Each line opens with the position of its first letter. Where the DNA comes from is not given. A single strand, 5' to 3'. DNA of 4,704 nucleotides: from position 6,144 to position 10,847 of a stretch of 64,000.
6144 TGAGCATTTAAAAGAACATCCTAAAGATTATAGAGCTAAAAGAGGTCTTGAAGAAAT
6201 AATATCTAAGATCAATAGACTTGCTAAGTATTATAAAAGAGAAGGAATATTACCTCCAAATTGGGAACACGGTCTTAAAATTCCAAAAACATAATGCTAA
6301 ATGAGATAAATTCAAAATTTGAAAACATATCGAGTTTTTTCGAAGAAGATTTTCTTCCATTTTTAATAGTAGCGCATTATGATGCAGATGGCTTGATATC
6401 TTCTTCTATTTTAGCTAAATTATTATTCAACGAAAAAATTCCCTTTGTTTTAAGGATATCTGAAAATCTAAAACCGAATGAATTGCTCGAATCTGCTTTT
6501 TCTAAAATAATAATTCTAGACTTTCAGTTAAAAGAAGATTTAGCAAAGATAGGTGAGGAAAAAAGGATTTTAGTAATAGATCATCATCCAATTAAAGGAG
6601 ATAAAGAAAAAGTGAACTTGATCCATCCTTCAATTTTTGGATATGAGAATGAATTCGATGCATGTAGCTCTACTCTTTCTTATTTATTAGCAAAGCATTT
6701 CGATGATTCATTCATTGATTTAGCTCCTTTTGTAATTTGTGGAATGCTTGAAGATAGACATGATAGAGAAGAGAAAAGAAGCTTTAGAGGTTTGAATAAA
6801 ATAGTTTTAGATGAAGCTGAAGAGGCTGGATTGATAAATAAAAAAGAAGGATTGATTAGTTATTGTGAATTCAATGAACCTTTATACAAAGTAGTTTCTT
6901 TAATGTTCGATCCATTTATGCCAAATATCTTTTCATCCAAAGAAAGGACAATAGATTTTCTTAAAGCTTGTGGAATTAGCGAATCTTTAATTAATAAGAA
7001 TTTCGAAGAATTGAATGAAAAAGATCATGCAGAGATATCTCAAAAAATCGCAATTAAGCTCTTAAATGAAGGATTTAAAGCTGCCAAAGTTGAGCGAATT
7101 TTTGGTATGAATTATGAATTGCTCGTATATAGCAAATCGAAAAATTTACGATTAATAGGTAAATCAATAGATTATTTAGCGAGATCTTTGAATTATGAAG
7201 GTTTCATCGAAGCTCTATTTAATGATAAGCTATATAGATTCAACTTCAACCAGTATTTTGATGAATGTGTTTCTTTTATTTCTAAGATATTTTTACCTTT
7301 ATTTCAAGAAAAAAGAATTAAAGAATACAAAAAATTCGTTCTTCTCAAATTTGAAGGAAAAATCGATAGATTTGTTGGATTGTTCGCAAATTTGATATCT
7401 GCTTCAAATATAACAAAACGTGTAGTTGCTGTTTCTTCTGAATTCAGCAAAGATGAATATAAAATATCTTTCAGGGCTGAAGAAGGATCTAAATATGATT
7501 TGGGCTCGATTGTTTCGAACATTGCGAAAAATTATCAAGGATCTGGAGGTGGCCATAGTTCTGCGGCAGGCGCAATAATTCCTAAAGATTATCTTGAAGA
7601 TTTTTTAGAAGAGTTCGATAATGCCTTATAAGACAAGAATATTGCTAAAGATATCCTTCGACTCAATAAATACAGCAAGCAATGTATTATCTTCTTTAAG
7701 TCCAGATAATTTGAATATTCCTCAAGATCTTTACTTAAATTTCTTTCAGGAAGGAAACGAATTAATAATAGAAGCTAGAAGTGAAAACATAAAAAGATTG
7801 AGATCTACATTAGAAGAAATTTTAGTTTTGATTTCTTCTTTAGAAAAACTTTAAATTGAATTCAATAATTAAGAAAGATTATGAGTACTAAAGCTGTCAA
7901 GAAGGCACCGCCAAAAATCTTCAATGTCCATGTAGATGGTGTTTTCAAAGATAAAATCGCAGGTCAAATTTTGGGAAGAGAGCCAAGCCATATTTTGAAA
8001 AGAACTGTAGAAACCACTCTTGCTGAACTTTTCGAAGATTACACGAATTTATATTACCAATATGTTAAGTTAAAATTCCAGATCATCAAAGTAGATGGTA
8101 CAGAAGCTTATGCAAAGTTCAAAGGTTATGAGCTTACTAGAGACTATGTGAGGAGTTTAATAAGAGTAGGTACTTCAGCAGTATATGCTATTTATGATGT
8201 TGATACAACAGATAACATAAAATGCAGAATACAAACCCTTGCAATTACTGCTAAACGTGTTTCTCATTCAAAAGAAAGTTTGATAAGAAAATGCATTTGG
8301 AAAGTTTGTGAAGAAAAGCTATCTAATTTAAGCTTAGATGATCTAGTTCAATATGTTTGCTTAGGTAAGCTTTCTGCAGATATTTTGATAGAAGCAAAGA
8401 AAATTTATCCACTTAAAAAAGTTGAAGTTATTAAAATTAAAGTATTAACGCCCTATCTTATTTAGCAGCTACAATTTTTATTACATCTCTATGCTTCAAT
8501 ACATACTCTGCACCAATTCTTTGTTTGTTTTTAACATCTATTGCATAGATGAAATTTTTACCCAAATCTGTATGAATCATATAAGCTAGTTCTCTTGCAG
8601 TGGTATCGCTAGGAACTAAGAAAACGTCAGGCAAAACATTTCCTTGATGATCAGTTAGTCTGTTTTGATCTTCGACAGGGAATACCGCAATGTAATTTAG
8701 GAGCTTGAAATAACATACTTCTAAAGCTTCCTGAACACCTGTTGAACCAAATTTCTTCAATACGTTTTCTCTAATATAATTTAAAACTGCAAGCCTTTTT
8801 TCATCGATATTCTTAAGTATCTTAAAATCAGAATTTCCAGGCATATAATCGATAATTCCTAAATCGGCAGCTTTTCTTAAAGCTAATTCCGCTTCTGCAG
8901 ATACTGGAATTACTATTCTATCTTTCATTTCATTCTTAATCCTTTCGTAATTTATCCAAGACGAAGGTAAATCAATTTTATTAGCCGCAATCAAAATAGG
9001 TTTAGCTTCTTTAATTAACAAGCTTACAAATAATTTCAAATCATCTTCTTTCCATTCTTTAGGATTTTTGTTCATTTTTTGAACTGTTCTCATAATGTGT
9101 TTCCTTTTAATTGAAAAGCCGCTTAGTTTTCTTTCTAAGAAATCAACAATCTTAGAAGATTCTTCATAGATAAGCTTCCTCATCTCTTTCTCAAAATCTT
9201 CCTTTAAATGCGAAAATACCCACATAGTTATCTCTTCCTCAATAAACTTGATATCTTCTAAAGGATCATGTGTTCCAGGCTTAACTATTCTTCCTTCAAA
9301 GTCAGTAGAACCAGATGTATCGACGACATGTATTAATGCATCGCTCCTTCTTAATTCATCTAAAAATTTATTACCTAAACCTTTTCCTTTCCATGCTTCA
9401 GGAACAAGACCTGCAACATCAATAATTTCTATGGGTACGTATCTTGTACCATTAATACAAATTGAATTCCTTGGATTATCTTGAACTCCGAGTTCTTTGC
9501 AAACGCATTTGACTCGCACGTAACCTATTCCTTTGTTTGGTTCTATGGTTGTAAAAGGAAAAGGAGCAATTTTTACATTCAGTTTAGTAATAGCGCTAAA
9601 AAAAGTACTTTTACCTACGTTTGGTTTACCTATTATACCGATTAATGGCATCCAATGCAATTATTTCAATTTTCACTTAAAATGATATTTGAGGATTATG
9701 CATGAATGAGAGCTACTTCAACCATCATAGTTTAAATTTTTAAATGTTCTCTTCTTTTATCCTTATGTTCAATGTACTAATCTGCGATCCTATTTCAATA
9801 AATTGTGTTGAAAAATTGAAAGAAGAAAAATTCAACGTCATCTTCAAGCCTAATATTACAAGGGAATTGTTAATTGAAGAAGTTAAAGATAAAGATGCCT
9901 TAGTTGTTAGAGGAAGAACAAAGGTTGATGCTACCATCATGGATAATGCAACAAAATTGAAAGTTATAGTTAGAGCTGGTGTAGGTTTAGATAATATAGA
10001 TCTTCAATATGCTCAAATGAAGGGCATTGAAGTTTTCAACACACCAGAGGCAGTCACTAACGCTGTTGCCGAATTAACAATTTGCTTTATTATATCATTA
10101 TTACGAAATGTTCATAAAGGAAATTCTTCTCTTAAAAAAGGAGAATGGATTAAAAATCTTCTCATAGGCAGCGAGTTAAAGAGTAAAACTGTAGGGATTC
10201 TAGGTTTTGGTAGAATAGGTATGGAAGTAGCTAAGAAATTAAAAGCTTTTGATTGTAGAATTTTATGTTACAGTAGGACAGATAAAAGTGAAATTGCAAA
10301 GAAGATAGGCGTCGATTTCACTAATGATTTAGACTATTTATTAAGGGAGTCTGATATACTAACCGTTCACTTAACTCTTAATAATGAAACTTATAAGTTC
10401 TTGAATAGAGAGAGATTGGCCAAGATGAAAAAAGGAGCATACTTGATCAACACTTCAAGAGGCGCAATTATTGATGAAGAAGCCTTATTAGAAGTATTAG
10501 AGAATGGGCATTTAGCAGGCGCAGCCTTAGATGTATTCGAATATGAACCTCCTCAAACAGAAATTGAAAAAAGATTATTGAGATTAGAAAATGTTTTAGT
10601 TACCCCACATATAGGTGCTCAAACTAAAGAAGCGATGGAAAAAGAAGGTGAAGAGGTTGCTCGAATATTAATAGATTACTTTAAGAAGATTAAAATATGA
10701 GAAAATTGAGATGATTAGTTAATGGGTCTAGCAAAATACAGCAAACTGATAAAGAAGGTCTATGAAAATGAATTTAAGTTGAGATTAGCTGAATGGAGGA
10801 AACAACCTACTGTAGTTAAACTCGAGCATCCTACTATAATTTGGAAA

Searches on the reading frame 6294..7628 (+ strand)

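Call 71: search_protein_families(library=pfam, proteins=[window:6294-7628:+], max_evalue=0.00001)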
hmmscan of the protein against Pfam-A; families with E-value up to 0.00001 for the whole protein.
window:6294-7628:+ (445 aa): 3 families
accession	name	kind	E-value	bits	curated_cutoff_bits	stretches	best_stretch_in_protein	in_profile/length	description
PF02272.25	DHHA1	-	4.5e-12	46.7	25.9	1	371-444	27-99/102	DHHA1 domain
PF01368.27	DHH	-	2.5e-09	37.9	28.1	1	23-134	2-103/125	DHH family, N-terminal domain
PF21763.2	DHH_CID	-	5.2e-06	27.2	27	0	195-269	7-83/84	DHH-CID domain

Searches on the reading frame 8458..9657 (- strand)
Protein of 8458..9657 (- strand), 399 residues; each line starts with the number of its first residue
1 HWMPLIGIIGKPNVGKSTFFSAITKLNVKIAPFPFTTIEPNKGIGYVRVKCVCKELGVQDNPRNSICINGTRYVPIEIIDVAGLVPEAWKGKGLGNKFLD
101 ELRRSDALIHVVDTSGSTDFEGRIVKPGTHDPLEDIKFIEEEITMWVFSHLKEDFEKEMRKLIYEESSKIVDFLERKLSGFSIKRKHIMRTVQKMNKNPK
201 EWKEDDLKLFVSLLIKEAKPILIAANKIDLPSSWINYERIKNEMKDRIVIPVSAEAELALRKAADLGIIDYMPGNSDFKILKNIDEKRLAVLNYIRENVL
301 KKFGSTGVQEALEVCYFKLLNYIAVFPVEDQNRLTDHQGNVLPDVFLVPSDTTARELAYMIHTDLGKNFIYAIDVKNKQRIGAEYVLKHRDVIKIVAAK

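Call 71: search_protein_families(library=pfam, proteins=[window:8458-9657:-], max_evalue=0.00001)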
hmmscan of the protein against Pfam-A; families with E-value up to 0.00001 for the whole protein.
window:8458-9657:- (399 aa): 4 families
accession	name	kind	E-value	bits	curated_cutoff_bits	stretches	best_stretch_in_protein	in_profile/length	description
PF08438.16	YGR210-like_G4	-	3e-34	118.2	24.7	1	224-330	1-108/108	Obg-like GTPase YGR210-like, G4 motif-containing domain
PF01926.29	MMR_HSR1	-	1.2e-18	67.7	21.9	1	6-118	2-86/113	50S ribosome-binding GTPase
PF02824.27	TGS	-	1.2e-12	48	22.2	1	341-396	4-59/60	TGS domain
PF02421.24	FeoB_N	-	3.7e-07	30.2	27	1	6-44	3-41/156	Ferrous iron transport protein B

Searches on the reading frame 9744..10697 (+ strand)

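Call 71: search_protein_families(library=pfam, proteins=[window:9744-10697:+], max_evalue=0.00001)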
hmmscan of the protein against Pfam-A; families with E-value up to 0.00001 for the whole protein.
window:9744-10697:+ (318 aa): 2 families
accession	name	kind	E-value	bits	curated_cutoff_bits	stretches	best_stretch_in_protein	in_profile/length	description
PF02826.25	2-Hacid_dh_C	-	7.3e-62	208.3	25.1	1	115-291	3-178/178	D-isomer specific 2-hydroxyacid dehydrogenase, NAD binding domain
PF00389.36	2-Hacid_dh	-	2.6e-32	111.8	24.6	1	11-314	1-125/134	D-isomer specific 2-hydroxyacid dehydrogenase, catalytic domain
